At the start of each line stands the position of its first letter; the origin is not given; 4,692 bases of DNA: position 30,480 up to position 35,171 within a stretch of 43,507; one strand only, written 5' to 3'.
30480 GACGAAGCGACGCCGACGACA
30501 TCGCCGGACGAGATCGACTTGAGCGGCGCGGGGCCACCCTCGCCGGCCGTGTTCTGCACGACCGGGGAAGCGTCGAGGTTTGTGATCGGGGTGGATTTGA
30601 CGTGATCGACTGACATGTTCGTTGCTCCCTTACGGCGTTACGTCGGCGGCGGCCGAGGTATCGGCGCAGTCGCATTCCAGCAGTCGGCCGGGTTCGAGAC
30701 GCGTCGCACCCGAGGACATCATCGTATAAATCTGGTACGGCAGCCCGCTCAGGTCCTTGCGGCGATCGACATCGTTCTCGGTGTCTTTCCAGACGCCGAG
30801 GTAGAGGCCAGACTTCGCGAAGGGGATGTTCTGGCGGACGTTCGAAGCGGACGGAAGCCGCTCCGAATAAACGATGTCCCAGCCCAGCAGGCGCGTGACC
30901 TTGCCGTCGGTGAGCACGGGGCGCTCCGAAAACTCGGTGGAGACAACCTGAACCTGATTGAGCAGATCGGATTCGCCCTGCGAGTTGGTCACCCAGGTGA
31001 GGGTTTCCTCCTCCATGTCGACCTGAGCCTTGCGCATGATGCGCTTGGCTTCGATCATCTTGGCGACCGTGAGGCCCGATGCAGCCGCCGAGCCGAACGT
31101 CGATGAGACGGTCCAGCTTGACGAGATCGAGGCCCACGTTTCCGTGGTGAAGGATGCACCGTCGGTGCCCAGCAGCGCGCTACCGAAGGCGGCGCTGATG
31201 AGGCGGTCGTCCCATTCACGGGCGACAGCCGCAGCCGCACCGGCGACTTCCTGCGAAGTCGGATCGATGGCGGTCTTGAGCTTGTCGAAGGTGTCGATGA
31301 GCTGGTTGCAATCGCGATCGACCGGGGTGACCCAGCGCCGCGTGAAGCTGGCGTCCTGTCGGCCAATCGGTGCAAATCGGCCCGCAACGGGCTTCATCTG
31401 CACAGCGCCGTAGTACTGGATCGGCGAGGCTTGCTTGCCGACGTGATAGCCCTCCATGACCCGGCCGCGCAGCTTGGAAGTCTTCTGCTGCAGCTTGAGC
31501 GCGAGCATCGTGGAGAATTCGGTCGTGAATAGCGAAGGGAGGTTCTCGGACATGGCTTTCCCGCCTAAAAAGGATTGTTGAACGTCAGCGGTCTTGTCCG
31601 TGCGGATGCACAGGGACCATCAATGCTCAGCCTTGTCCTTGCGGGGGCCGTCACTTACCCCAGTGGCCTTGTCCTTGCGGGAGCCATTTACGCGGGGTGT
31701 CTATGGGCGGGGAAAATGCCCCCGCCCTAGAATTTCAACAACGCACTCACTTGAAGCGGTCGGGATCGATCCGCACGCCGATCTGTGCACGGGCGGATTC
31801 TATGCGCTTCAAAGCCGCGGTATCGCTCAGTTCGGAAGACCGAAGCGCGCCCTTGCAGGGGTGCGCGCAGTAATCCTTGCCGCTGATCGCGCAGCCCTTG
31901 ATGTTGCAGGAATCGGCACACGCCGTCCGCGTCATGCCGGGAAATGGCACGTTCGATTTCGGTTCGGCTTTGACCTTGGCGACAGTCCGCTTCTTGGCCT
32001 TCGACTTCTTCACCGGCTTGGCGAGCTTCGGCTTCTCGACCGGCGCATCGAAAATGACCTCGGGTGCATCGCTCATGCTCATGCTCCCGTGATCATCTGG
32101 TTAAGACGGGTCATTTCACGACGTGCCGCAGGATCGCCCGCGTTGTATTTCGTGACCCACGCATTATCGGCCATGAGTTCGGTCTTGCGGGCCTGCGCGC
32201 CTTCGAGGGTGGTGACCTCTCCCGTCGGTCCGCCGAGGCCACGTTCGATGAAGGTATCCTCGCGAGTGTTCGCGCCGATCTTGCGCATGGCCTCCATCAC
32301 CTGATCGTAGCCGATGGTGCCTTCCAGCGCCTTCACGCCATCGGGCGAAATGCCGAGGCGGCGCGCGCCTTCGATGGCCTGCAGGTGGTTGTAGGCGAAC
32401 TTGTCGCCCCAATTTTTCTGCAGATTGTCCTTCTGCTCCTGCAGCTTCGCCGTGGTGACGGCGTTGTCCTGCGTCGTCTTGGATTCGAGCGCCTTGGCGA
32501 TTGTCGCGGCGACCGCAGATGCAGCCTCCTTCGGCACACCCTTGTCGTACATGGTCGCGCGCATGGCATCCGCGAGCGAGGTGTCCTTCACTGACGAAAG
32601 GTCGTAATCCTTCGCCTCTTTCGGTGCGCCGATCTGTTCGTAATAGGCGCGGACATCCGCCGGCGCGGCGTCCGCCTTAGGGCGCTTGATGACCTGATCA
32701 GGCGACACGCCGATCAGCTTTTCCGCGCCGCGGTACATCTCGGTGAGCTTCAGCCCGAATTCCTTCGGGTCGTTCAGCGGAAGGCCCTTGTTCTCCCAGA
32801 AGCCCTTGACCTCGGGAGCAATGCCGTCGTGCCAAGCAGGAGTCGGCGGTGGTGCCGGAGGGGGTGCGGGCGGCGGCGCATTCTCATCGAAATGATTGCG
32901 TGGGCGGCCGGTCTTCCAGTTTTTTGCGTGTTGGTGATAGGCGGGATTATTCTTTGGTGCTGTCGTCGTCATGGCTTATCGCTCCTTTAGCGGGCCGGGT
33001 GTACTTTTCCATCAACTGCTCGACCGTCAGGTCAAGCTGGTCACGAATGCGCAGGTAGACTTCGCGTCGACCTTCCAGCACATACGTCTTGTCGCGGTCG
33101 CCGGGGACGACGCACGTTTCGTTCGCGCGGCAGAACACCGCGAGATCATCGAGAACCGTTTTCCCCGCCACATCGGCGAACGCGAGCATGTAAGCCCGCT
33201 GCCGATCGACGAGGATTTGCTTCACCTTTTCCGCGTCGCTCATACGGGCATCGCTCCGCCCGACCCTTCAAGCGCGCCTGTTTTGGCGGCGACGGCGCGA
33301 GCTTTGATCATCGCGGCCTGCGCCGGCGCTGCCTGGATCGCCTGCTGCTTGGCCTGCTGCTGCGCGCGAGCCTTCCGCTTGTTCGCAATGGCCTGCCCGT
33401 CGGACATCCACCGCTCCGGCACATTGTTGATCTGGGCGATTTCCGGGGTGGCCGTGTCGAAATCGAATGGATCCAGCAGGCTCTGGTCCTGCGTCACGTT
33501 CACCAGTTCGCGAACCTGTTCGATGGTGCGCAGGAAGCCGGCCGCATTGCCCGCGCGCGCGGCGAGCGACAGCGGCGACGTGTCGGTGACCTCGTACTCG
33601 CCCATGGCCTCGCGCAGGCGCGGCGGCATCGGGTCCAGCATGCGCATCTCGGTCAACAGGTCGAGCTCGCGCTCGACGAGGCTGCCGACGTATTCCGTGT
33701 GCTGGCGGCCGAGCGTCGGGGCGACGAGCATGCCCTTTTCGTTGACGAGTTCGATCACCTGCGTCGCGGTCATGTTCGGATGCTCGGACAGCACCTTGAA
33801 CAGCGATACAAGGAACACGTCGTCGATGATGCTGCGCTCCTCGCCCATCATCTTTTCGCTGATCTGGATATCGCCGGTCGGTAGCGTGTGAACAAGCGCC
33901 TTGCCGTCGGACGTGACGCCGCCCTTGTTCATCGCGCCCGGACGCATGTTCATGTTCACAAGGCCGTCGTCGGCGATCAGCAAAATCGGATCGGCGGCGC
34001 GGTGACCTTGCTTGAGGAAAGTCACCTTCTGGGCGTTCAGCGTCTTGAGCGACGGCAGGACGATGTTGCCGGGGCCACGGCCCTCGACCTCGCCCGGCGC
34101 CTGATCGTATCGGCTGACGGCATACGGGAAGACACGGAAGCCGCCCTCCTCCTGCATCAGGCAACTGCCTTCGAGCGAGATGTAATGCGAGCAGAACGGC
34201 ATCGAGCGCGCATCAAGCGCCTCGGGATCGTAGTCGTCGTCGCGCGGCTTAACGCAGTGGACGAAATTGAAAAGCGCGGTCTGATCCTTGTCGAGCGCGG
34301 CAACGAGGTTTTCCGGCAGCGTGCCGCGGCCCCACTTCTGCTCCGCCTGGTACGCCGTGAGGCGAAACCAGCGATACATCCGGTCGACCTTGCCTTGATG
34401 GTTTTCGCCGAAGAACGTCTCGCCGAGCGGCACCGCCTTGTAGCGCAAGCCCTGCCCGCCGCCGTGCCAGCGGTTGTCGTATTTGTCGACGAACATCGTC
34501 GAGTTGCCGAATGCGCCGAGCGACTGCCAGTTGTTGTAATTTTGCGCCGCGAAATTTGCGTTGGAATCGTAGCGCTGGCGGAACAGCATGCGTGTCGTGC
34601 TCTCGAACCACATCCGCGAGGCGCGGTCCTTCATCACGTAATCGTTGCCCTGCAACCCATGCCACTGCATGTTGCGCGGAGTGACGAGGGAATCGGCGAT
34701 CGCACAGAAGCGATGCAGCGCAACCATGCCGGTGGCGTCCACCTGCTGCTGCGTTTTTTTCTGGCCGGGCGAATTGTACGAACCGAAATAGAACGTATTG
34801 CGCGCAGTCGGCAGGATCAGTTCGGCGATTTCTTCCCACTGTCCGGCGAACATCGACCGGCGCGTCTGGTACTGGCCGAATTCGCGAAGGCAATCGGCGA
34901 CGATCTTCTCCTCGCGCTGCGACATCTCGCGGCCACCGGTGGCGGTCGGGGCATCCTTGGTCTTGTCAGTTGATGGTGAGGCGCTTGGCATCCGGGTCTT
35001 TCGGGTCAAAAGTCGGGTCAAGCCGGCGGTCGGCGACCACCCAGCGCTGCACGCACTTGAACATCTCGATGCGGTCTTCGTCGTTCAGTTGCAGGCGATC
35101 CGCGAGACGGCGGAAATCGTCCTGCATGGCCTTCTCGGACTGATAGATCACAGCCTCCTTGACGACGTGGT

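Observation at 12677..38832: Strand-specific conserved motif G-R-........-Y-C in the intergenic gaps of the late operon: candidate phage-specific late promoter or regulatory system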

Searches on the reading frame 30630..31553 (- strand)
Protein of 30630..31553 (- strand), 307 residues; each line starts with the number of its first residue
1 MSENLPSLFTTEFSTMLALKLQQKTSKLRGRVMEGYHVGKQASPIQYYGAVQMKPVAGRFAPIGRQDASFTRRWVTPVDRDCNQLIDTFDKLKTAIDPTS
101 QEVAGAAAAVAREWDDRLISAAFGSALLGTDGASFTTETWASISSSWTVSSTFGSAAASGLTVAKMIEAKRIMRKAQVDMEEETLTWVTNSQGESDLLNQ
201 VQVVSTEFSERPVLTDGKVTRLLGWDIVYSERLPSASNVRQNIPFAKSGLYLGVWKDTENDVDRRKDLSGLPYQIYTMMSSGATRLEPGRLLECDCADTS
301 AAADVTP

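Call 9: search_protein_families(library=phrogs, proteins=[window:30630-31553:-])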
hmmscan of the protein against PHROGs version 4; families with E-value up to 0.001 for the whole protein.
window:30630-31553:- (307 aa): 2 families
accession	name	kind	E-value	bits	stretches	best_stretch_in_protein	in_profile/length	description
phrog_3437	-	head and packaging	3.5e-46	158.7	1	1-297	3-292/294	major head protein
phrog_267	-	head and packaging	3.1e-11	44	1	9-279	41-310/410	major head protein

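Call 12: search_dna_similar(query=window:30630-31553:-, collection=phages, mode=protein, max_rows=40)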
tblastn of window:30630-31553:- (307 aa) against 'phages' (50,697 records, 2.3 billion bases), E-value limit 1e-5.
Records with a match: 31; places in all: 31; records where one place covers at least 80% of the query: 31.
Best place of each record, by identity: <60% 31.
By first word of the organism name: Pelagibacter 21; Caudoviricetes 5; Ralstonia 3; Bacteriophage 1; Vibrio 1.
By host as written in the record: Candidatus Pelagibacter ubique HTCC1062 14; - 6; Candidatus Pelagibacter sp. HTCC1062 4; Candidatus Pelagibacter sp. FZCC0015 2; Ralstonia solanacearum 1; Ralstonia solanacearum SL341 1; Ralstonia sp. RS3/1-1 1; Candidatus Pelagibacter sp. HTCC7211 1; and 1 more.
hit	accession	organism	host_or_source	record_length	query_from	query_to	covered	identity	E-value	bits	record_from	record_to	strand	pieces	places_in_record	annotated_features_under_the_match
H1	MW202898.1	Caudoviricetes sp.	Manatee Spring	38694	1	296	96%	41.8%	4e-62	218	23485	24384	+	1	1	putative major capsid protein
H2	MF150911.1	Ralstonia phage DU_RP_II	Ralstonia solanacearum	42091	1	297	97%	34.3%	5e-48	177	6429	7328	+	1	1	putative major capsid protein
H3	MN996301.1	Ralstonia phage RpY1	Ralstonia solanacearum SL341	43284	1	297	97%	34.3%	5e-48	177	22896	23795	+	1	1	putative major capsid protein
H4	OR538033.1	Ralstonia phage C22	Ralstonia sp. RS3/1-1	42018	1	297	97%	34.3%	5e-47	174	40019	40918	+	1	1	hypothetical protein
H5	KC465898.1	Pelagibacter phage HTVC010P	Candidatus Pelagibacter ubique HTCC1062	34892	1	299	97%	33.1%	9e-32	130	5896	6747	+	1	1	putative major capsid protein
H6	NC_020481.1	Pelagibacter phage HTVC010P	Candidatus Pelagibacter ubique HTCC1062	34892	1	299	97%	33.1%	9e-32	130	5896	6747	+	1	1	major head protein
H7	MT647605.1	Pelagibacter phage Lederberg EXVC029P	Candidatus Pelagibacter ubique HTCC1062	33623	1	299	97%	33.1%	8e-31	127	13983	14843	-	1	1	putative major capsid protein | hypothetical protein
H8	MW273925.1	Pelagibacter phage HTVC203P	Candidatus Pelagibacter sp. FZCC0015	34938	1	294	96%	33.7%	2e-28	120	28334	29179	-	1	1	putative major capsid protein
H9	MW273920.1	Pelagibacter phage HTVC024P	Candidatus Pelagibacter sp. HTCC1062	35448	1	294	96%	33.3%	6e-31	128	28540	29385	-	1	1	putative major capsid protein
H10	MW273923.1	Pelagibacter phage HTVC035P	Candidatus Pelagibacter sp. HTCC1062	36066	1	299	97%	32.1%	2e-30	126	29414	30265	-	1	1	putative major capsid protein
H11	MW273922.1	Pelagibacter phage HTVC034P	Candidatus Pelagibacter sp. HTCC1062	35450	1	299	97%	31.4%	2e-28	121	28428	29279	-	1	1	putative major capsid protein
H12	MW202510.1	Caudoviricetes sp.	Manatee Spring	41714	1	299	97%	31.4%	3e-24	108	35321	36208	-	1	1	major capsid proteiN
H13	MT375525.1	Pelagibacter phage Greip EXVC021P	Candidatus Pelagibacter ubique HTCC1062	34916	1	294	96%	31.6%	1e-22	103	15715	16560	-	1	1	major capsid protein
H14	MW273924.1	Pelagibacter phage HTVC100P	Candidatus Pelagibacter sp. HTCC7211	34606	1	296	96%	31.4%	2e-21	100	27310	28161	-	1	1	putative major capsid protein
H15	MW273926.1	Pelagibacter phage HTVC204P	Candidatus Pelagibacter sp. FZCC0015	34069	1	294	96%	31.0%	2e-22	103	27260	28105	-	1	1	putative major capsid protein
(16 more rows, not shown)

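Call 14: find_homologous_proteins(query=window:30630-31553:-)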
Query window:30630-31553:- (307 aa): 1758 proteins with E <= 0.001 among 8000 candidates; the best 120 are listed.
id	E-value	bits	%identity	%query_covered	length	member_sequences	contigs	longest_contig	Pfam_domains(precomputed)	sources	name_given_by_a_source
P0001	9.4e-190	647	96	100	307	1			PF19821.6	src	-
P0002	2.0e-187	639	94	100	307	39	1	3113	PF19821.6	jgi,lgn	jgi:hypothetical protein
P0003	3.4e-181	619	91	100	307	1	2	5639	PF19821.6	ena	-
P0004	6.5e-181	618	90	100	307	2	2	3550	PF19821.6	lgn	-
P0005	4.7e-179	612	90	100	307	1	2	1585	PF19821.6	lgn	-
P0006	3.1e-176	603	88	100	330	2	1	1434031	PF19821.6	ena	-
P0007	5.7e-173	592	87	100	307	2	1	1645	PF19821.6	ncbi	-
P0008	1.7e-171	587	87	100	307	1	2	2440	PF19821.6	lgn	-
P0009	6.8e-171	585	87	100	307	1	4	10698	PF19821.6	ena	-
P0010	8.6e-171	585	87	100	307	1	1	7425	PF19821.6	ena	-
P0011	4.3e-170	582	85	100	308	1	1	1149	PF19821.6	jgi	-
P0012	1.2e-169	581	86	100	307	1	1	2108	PF19821.6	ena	-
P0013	1.6e-169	581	86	100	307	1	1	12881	PF19821.6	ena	-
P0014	1.4e-168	578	85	100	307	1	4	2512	PF19821.6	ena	-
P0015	1.9e-168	577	85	100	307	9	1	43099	PF19821.6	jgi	jgi:hypothetical protein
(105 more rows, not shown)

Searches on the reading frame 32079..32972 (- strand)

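Call 9: search_protein_families(library=phrogs, proteins=[window:32079-32972:-])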
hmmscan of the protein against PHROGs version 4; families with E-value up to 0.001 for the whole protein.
window:32079-32972:- (297 aa): 2 families
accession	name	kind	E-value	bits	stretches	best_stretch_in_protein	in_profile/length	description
phrog_3742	-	unknown function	2.2e-21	78.1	1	31-286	22-274/287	-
phrog_18242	-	other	1.9e-05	25.7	1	118-239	60-183/238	protease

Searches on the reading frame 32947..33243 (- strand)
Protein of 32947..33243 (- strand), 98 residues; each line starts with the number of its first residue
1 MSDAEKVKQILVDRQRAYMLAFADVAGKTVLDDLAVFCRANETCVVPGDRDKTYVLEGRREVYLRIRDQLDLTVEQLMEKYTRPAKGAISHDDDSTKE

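Call 9: search_protein_families(library=phrogs, proteins=[window:32947-33243:-])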
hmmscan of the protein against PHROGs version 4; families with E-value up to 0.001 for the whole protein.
window:32947-33243:- (98 aa): 2 families
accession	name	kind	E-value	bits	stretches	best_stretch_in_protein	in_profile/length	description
phrog_4437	-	unknown function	9.3e-09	36.5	1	5-78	2-88/107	-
phrog_14772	-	unknown function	3.8e-05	24.6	1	12-82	31-100/105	-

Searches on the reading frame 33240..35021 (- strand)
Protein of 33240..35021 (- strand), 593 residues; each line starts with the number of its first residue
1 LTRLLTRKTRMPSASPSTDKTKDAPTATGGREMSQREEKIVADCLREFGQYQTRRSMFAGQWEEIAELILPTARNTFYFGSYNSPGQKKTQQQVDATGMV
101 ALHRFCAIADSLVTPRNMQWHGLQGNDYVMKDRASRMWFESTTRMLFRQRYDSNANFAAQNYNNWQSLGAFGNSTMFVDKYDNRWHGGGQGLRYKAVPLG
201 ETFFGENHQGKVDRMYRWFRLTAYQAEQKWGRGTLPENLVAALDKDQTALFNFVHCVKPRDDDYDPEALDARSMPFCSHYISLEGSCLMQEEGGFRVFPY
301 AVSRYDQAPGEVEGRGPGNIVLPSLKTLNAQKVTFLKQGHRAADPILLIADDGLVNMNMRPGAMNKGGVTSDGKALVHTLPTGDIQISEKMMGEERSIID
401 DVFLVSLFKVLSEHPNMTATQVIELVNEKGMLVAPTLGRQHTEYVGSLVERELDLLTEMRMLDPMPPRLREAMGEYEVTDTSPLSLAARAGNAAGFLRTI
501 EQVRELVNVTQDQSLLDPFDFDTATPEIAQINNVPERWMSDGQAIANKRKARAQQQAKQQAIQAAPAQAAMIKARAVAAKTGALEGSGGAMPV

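Call 9: search_protein_families(library=phrogs, proteins=[window:33240-35021:-])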
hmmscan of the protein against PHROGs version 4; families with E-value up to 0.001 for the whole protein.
window:33240-35021:- (593 aa): 4 families
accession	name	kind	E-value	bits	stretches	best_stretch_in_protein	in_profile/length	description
phrog_332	-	connector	1.3e-104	351.6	1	34-583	4-548/560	head-tail adaptor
phrog_21528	-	unknown function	2.2e-21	77.4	1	50-264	12-220/224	-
phrog_21643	-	unknown function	4.4e-21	76.2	1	336-579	12-254/268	-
phrog_449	-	connector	7.1e-09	35.7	1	47-573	11-509/520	head-tail adaptor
